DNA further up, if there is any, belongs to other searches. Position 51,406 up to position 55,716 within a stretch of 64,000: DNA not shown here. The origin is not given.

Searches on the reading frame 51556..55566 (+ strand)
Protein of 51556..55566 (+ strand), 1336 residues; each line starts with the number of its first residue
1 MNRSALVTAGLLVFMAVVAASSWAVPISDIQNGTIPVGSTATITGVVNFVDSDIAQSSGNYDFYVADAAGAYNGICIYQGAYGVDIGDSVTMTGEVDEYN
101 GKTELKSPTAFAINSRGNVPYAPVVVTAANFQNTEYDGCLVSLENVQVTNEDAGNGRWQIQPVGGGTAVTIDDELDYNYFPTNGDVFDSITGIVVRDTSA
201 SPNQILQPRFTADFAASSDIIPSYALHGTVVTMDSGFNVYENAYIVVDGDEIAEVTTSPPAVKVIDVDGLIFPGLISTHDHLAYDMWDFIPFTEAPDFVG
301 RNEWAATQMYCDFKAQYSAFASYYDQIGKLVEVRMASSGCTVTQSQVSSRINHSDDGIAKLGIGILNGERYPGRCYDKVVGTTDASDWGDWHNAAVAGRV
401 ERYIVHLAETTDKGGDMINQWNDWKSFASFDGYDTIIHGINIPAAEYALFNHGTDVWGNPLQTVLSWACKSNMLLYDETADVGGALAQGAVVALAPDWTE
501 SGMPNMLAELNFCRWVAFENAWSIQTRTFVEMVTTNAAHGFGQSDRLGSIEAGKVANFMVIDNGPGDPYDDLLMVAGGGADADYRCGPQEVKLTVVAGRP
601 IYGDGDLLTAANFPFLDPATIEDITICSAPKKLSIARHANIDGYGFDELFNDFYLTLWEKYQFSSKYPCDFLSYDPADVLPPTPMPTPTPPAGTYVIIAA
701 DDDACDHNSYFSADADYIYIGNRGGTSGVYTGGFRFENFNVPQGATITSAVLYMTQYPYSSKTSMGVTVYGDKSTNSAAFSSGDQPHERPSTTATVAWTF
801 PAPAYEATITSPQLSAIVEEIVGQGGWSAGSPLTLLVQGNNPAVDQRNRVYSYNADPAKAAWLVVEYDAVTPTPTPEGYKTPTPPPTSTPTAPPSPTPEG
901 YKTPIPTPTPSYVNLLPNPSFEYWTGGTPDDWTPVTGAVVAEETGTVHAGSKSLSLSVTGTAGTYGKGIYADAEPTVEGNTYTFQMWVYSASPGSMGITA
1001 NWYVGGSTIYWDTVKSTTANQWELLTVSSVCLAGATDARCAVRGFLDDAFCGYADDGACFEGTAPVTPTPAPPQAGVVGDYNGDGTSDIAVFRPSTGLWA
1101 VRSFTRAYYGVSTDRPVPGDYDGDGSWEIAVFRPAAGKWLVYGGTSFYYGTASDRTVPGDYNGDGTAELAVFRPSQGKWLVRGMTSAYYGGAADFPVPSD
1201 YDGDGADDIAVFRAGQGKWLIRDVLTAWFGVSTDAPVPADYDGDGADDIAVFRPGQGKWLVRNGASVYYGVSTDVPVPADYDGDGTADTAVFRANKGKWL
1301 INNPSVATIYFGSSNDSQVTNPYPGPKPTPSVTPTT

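Call 21: search_protein_families(library=pfam, proteins=[window:51556-55566:+], max_evalue=0.001)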
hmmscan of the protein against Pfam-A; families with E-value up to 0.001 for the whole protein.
window:51556-55566:+ (1336 aa): 5 families
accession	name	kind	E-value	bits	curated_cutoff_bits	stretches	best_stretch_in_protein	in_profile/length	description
PF01839.29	FG-GAP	-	3.9e-15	55.8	22.1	1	1075-1095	4-24/37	FG-GAP repeat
PF01979.26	Amidohydro_1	-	5.9e-11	42.6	25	1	469-599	222-343/345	Amidohydrolase family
PF13517.12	FG-GAP_3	-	6.6e-11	43.1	26.9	0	1240-1289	1-59/61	FG-GAP-like repeat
PF07969.17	Amidohydro_3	-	2.8e-06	27.6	29.7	1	525-602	408-472/472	Amidohydrolase family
PF02018.23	CBM_4_9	-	5.2e-06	27.3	25.9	1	914-1026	2-113/136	Carbohydrate binding domain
